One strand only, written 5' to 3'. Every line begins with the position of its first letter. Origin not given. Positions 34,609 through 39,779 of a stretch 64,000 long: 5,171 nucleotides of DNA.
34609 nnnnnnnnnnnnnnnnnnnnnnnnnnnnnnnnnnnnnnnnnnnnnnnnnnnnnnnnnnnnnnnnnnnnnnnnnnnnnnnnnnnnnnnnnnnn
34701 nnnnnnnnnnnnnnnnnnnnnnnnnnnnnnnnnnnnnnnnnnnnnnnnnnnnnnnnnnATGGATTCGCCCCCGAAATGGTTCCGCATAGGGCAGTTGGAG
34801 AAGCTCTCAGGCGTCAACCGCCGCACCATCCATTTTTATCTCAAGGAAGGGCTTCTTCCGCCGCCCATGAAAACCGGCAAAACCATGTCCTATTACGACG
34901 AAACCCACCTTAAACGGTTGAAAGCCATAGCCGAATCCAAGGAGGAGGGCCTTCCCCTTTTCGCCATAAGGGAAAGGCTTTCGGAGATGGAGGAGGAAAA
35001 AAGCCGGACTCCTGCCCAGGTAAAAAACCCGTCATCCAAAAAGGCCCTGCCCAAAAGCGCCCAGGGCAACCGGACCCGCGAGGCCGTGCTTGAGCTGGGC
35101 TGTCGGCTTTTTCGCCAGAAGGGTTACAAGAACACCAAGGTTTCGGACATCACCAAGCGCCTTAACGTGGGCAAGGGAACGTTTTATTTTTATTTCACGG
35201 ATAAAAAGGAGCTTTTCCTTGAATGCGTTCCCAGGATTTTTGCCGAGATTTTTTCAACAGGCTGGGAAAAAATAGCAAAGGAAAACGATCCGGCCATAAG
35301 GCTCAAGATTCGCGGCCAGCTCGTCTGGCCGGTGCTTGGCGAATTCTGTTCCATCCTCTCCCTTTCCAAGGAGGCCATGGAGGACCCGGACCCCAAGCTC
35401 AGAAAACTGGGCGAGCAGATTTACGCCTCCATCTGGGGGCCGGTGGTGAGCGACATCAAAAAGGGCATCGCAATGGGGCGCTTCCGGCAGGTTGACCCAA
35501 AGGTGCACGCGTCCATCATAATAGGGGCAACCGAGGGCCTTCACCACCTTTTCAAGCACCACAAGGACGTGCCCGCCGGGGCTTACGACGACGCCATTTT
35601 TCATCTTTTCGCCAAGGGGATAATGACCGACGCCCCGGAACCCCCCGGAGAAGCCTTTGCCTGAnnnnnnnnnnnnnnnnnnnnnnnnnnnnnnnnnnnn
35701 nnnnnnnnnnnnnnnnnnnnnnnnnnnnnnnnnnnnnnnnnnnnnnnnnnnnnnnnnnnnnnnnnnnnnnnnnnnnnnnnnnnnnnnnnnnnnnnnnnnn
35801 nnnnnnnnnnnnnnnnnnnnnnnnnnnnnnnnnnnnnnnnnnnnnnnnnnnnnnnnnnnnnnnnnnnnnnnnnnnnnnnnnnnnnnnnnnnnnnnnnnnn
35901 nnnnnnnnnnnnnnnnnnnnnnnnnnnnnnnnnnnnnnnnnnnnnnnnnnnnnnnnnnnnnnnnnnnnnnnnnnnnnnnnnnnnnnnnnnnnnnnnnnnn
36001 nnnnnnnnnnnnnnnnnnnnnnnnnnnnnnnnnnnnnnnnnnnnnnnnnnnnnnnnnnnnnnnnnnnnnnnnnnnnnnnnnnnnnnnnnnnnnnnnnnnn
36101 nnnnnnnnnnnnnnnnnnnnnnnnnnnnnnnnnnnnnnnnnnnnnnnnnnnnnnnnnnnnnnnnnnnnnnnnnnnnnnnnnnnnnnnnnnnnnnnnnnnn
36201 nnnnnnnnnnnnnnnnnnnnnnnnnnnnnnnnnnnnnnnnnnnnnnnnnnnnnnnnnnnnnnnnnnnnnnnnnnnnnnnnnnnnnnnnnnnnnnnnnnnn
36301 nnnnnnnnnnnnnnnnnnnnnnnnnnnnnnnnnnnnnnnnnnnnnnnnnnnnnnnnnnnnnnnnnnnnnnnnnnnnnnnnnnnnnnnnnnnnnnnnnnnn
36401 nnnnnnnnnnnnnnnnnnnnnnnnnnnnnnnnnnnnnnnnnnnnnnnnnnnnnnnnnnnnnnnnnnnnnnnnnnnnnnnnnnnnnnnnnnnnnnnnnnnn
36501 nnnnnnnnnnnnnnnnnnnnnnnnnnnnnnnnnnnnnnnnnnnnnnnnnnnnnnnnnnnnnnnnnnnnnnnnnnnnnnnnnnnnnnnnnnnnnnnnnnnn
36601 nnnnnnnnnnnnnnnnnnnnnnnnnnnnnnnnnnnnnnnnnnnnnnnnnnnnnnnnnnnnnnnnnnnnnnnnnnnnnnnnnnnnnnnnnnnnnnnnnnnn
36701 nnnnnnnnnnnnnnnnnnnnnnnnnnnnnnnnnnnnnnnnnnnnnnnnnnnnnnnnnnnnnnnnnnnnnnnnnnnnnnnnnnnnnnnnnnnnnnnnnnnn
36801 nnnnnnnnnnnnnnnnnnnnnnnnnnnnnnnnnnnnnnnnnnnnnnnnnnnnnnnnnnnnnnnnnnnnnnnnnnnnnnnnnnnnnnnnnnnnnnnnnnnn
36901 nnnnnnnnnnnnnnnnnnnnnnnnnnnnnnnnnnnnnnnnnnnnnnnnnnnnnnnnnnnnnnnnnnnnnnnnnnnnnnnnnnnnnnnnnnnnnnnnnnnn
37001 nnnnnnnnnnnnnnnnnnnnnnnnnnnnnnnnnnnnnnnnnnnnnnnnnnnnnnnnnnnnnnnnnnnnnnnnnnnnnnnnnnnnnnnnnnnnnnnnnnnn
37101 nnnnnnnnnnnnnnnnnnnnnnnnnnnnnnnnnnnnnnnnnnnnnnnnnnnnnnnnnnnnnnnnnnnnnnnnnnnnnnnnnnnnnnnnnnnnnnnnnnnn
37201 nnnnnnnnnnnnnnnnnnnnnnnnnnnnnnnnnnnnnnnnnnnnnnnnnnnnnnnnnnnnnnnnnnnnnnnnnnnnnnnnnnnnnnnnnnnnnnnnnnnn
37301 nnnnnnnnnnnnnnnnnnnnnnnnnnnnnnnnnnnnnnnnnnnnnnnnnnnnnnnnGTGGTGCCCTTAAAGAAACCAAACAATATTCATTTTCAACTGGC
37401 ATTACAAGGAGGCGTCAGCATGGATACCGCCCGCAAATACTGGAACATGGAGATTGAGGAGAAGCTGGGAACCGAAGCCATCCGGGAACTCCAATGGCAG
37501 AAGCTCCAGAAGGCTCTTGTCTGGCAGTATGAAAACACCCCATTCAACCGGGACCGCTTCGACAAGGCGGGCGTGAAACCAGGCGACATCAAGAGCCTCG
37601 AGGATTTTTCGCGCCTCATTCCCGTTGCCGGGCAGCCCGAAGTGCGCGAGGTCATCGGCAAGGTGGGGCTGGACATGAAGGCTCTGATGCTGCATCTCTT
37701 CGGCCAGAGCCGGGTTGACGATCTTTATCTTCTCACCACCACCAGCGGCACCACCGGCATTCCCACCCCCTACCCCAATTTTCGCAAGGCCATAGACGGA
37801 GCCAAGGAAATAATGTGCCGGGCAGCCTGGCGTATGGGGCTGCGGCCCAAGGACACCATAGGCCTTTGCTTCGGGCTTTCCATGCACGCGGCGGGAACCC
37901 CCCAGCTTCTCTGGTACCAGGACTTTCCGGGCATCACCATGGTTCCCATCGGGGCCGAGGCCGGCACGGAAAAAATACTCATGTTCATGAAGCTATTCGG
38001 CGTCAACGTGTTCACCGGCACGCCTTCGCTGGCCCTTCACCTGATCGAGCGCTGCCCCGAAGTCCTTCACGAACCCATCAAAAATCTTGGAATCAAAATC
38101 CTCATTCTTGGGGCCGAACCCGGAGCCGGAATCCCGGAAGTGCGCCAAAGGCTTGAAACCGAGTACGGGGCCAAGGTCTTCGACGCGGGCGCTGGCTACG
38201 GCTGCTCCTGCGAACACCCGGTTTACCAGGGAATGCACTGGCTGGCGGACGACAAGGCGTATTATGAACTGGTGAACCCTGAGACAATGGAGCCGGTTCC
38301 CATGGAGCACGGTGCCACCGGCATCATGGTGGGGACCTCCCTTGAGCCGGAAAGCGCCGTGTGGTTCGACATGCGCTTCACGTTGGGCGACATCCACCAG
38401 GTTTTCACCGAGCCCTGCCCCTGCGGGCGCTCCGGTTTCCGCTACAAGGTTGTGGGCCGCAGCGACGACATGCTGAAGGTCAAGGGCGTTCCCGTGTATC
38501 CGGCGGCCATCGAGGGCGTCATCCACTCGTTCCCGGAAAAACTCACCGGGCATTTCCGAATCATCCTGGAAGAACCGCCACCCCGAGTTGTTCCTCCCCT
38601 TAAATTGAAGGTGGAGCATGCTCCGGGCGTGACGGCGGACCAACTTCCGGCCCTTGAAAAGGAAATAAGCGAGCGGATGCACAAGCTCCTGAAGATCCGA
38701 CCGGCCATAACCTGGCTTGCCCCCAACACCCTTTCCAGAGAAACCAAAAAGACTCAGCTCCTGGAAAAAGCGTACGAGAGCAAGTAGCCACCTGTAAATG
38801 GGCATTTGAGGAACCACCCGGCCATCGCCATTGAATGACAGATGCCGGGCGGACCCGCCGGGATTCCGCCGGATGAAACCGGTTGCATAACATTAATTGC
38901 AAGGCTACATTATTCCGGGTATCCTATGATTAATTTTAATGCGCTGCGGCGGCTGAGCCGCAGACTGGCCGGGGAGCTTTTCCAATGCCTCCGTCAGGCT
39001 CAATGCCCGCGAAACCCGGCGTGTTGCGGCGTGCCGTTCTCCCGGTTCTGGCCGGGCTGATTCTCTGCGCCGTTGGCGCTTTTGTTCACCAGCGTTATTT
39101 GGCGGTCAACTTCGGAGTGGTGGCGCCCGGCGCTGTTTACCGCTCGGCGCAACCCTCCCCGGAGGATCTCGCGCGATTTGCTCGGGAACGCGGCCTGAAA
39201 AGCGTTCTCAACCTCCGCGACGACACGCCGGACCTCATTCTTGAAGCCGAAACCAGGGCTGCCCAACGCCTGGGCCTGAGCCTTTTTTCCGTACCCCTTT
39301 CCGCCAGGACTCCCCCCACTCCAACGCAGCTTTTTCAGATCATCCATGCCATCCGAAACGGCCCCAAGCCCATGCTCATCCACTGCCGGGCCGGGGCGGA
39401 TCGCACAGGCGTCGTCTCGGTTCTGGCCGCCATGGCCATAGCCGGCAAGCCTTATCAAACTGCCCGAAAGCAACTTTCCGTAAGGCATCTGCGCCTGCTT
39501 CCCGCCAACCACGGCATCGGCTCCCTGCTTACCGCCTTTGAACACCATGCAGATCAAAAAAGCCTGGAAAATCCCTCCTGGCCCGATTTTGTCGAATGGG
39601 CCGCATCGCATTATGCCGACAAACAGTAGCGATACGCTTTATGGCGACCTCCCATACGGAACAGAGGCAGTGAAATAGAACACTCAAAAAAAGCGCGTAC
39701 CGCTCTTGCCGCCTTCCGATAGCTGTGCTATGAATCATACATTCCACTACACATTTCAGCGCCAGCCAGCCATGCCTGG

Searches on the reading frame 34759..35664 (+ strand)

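Call 14: search_protein_families(library=pfam, proteins=[window:34759-35664:+], max_evalue=0.0001)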
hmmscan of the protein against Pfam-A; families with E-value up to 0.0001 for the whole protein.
window:34759-35664:+ (301 aa): 3 families
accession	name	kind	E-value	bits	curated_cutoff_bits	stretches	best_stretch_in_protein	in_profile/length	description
PF13411.12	MerR_1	-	1.7e-18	66.9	21.6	1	8-75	1-67/69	MerR HTH family regulatory protein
PF00440.29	TetR_N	-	1.4e-15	57.3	24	1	111-156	2-47/47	Bacterial regulatory proteins, tetR family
PF00376.29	MerR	-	9e-10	38.7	28.2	1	9-40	1-32/38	MerR family regulatory protein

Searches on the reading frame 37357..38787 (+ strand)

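Call 15: search_protein_families(library=pfam, proteins=[window:37357-38787:+], max_evalue=0.0001)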
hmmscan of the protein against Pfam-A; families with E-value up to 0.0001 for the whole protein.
window:37357-38787:+ (476 aa): 1 family
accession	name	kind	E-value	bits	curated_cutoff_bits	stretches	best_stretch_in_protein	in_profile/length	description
PF14535.12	AMP-binding_C_2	-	2e-12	47.7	25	1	377-467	1-90/96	AMP-binding enzyme C-terminal domain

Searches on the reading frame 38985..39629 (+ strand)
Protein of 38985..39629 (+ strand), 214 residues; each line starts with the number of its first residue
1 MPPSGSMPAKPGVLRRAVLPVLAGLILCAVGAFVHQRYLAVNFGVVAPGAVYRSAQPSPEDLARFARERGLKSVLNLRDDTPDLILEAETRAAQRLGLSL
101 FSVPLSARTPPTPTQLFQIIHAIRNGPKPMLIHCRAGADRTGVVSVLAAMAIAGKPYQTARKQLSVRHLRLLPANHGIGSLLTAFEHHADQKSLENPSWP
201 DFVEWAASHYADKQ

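Call 15: search_protein_families(library=pfam, proteins=[window:38985-39629:+], max_evalue=0.0001)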
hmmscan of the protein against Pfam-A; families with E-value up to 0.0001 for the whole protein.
window:38985-39629:+ (214 aa): 7 families
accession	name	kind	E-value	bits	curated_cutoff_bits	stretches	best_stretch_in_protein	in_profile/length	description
PF22741.1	PTP-NADK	-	2.7e-11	43.6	27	1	50-145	29-126/163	DSP-PTPase phosphatase fused to NAD+ Kinase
PF13350.11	Y_phosphatase3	-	5.2e-11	43.4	22.2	1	44-151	21-152/240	Tyrosine phosphatase family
PF22785.1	Tc-R-P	-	2.8e-08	34.7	27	1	52-150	6-100/106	Polymorphic toxin system, DSP-PTPase phosphatase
PF00102.32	Y_phosphatase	-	7.1e-06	26.2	20.9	1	108-155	146-197/234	Protein-tyrosine phosphatase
PF22784.1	PTP-SAK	-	1.5e-05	25.5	27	1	43-158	4-120/153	Swiss Army Knife protein, DSP-PTPase phosphatase domain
PF04273.18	BLH_phosphatase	-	2.3e-05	25.1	26.1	1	54-145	12-104/110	Beta-lactamase hydrolase-like protein, phosphatase-like domain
PF03162.18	Y_phosphatase2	-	3.1e-05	24.1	27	1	41-144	5-108/165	Tyrosine phosphatase family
